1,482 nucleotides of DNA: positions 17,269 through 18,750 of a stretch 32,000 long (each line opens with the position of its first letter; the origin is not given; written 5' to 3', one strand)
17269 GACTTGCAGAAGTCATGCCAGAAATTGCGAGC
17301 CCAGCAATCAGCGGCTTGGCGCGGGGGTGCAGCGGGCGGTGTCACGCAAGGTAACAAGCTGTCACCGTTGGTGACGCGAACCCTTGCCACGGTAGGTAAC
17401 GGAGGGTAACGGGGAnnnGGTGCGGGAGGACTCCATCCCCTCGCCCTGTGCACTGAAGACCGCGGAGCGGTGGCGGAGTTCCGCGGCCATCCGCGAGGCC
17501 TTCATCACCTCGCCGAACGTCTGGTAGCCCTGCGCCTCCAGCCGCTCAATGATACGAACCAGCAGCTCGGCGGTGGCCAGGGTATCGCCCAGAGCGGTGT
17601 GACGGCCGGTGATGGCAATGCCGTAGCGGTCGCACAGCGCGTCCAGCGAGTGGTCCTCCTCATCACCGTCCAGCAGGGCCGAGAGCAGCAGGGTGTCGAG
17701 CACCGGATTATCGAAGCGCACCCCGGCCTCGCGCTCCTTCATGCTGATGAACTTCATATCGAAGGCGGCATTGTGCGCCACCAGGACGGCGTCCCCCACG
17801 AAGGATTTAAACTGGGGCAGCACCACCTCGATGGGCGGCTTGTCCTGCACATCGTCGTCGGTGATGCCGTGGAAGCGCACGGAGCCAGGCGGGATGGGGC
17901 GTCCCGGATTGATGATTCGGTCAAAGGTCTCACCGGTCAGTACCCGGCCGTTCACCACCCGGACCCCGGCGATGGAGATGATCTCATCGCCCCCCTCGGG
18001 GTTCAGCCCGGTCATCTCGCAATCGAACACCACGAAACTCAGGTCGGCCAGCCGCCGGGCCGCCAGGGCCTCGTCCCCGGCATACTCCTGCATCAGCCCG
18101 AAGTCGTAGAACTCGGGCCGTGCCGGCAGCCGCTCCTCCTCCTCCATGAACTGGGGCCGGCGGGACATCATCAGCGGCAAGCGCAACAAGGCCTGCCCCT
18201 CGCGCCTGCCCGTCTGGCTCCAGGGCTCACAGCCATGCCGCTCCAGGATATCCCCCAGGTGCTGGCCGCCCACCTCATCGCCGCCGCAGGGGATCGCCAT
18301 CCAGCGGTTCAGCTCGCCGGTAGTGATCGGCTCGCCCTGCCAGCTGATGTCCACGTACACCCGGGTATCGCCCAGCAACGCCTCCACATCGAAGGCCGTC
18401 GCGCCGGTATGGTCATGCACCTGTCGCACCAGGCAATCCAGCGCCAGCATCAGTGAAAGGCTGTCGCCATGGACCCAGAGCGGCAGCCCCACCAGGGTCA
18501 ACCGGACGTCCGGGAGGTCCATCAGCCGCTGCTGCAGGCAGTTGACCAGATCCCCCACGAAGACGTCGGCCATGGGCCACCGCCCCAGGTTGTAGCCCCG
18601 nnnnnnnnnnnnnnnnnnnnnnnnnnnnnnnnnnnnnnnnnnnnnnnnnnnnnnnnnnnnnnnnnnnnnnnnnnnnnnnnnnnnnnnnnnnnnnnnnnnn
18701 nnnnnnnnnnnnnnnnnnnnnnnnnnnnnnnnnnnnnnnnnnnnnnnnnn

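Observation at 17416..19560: Membrane HAMP-PAS histidine-kinase-like protein lacking the phospho-His, fused to an intact DEDDh exonuclease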

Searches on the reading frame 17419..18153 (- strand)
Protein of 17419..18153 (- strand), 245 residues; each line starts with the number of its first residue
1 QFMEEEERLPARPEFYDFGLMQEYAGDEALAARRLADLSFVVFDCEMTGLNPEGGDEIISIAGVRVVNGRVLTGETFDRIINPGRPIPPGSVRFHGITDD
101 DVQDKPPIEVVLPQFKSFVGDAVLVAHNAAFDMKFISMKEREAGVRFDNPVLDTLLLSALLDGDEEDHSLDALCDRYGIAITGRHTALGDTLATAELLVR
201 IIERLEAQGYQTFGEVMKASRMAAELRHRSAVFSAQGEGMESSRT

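Call 32: find_homologous_proteins(query=window:17419-18153:-, max_evalue=1e-10)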
Query window:17419-18153:- (245 aa): 2142 proteins with E <= 1e-10 among 6069 candidates; the best 120 are listed.
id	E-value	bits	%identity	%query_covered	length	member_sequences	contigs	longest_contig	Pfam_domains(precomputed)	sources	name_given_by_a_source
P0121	8.1e-107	374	70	97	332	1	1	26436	PF00929.32,PF01612.27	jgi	jgi:DNA polymerase III subunit epsilon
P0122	2.3e-101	356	65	98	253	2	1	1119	PF00929.32,PF01612.27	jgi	jgi:DNA polymerase-3 subunit epsilon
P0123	3.2e-100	352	68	94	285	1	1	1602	PF00929.32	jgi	jgi:DNA polymerase-3 subunit epsilon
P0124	9.8e-93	328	68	89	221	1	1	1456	PF00929.32,PF01612.27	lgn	-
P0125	2.2e-92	327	67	87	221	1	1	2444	PF00929.32,PF01612.27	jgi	jgi:DNA polymerase-3 subunit epsilon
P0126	2.2e-90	320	63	95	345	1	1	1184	PF00929.32,PF01612.27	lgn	-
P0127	1.3e-89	318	62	94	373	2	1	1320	PF00929.32,PF01612.27,PF16473.12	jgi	jgi:DNA polymerase-3 subunit epsilon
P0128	1.7e-88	314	72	78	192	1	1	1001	PF00929.32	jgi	jgi:DNA polymerase-3 subunit epsilon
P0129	2.6e-88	313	64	96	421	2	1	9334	PF00929.32,PF01612.27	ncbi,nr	ncbi:MAG: 3'-5' exonuclease, partial [Alphaproteobacteria bacterium]|nr:3'-5' exonuclease [Alphaprot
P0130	2.7e-88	313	61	95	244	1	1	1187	PF00929.32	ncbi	-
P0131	3.5e-85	303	60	94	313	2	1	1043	PF00929.32,PF01612.27,PF16473.12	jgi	-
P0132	4.7e-85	303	61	93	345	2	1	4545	PF00929.32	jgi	jgi:DNA polymerase-3 subunit epsilon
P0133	1.4e-84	301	60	92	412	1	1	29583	PF00929.32,PF01612.27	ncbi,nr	ncbi:MAG: 3'-5' exonuclease [Magnetospirillum sp.]|nr:3'-5' exonuclease [Magnetospirillum sp.]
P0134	1.8e-84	301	61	92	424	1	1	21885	PF00929.32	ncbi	-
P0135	9.6e-84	298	61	91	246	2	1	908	PF00929.32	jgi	jgi:DNA polymerase-3 subunit epsilon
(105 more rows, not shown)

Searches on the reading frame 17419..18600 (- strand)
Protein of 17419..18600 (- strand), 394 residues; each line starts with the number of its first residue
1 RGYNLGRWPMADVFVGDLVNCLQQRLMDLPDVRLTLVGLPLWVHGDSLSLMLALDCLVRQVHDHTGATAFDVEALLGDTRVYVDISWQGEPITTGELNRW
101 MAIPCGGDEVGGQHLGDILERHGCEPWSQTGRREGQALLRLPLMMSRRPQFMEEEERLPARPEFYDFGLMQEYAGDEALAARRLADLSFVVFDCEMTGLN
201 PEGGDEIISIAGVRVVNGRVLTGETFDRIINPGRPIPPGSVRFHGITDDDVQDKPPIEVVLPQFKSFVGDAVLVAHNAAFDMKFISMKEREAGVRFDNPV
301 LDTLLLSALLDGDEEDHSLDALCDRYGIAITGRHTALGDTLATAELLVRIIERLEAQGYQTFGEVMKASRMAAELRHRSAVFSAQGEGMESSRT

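Call 76: predict_structure(alignment_id=A5)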
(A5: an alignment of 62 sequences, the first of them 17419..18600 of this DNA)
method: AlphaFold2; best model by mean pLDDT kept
length: 394 residues; sequences in the alignment: 62
mean_pLDDT: 92.0   pTM: 0.67
mean pLDDT of the five models: 92.0, 91.6, 90.5, 90.5, 90.1
residues with pLDDT >= 90: 305; 70-90: 70; 50-70: 13; < 50: 6
segments of 3 or more residues with pLDDT < 50: 1-6
pLDDT, mean of each block of 10 residues (from residue 1): 51 96 97 98 95 98 98 95 98 98 84 89 96 97 88 69 76 89 97 97 96 95 90 97 95 98 98 96 97 97 95 88 91 92 97 97 95 87 87 76
secondary structure, 60 per line:
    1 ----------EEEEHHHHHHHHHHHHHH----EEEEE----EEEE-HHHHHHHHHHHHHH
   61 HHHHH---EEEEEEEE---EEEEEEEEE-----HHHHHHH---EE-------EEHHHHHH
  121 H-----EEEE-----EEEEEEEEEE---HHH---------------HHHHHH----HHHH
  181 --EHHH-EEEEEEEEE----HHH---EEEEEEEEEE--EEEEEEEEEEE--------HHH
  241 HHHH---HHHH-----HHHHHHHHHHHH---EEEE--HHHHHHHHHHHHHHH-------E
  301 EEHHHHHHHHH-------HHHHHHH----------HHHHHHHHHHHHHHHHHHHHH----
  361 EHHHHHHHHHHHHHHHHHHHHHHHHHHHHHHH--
elements in order: E11-14 H15-28 E33-37 E42-45 H47-65 E69-76 E80-88 H94-100 H115-121 E127-130 E136-145 H167-172 H177-180 E188-196 E207-216 E219-229 H238-244 H248-251 H257-268 E272-275 H278-292 E300-302 H303-311 H319-325 H336-356 H362-392

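Call 78: fold_search(model_id=the predicted structure, library=pdb)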
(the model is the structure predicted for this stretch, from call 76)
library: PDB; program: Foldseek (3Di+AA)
matches with E <= 10: 1080; with E <= 0.001: 430
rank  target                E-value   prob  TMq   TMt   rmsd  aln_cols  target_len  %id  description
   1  8zef_A                8.5e-14  1.00  0.41  0.19   4.6       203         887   23  Crystal structure of Staphylococcus aureus DinG protein in complex with ssDNA and Ca2+ (released 2025-05-21)
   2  9qrn_A                9.0e-14  1.00  0.44  0.16   1.5       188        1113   33  DNA polymerase without DNA or inhibitor (released 2025-09-24)
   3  9qpc_A                1.1e-13  1.00  0.44  0.15   1.5       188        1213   33  DNA polymerase with inhibitor (released 2025-09-24)
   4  9ii8_A                7.8e-13  1.00  0.40  0.18   2.2       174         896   26  Crystal structure of Staphylococcus aureus DinG protein in complex with ssDNA (released 2025-06-25)
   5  2gui                  1.2e-12  1.00  0.39  0.85   2.2       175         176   34  Structure and Function of Cyclized Versions of the Proofreading Exonuclease Subunit of E. coli DNA Polymerase III (released 2007-03-13)
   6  2ido_C                3.0e-12  1.00  0.39  0.84   2.2       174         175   34  Structure of the E. coli Pol III epsilon-Hot proofreading complex (released 2006-11-14)
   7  2ido_A                3.0e-12  1.00  0.38  0.85   2.3       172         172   34  Structure of the E. coli Pol III epsilon-Hot proofreading complex (released 2006-11-14)
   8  2p1j_B                4.8e-12  1.00  0.34  0.74  14.1       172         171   35  Crystal structure of a polC-type DNA polymerase III exonuclease domain from Thermotoga maritima (released 2007-03-20)
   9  8h2f                  5.4e-12  1.00  0.39  0.86   2.4       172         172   26  Crystal structure of DnaQ domain in complex witn TMP of Streptococcus thermophilus strain DGCC 7710 (released 2023-09-13)
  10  1j53                  1.1e-11  1.00  0.38  0.84   2.1       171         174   34  Structure of the N-terminal Exonuclease Domain of the Epsilon Subunit of E.coli DNA Polymerase III at pH 8.5 (released 2002-10-16)
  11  8h18                  1.5e-11  1.00  0.39  0.85   2.4       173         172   25  Crystal structure of DnaQ domain of Streptococcus thermophilus strain DGCC 7710 (released 2023-09-13)
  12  2p1j_A                2.5e-11  1.00  0.34  0.79   9.4       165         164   36  Crystal structure of a polC-type DNA polymerase III exonuclease domain from Thermotoga maritima (released 2007-03-20)
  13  4fzx_C                9.7e-11  1.00  0.36  0.82   3.0       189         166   29  Exonuclease X in complex with 3' overhanging duplex DNA (released 2013-07-03)
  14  5fkv_D                1.2e-10  1.00  0.38  0.67   2.3       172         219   34  cryo-EM structure of the E. coli replicative DNA polymerase complex bound to DNA (DNA polymerase III alpha, beta, epsi (released 2015-11-25)
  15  4fzy_A                3.8e-10  1.00  0.36  0.81   3.3       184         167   29  Exonuclease X in complex with 12bp blunt-ended dsDNA (released 2013-07-03)
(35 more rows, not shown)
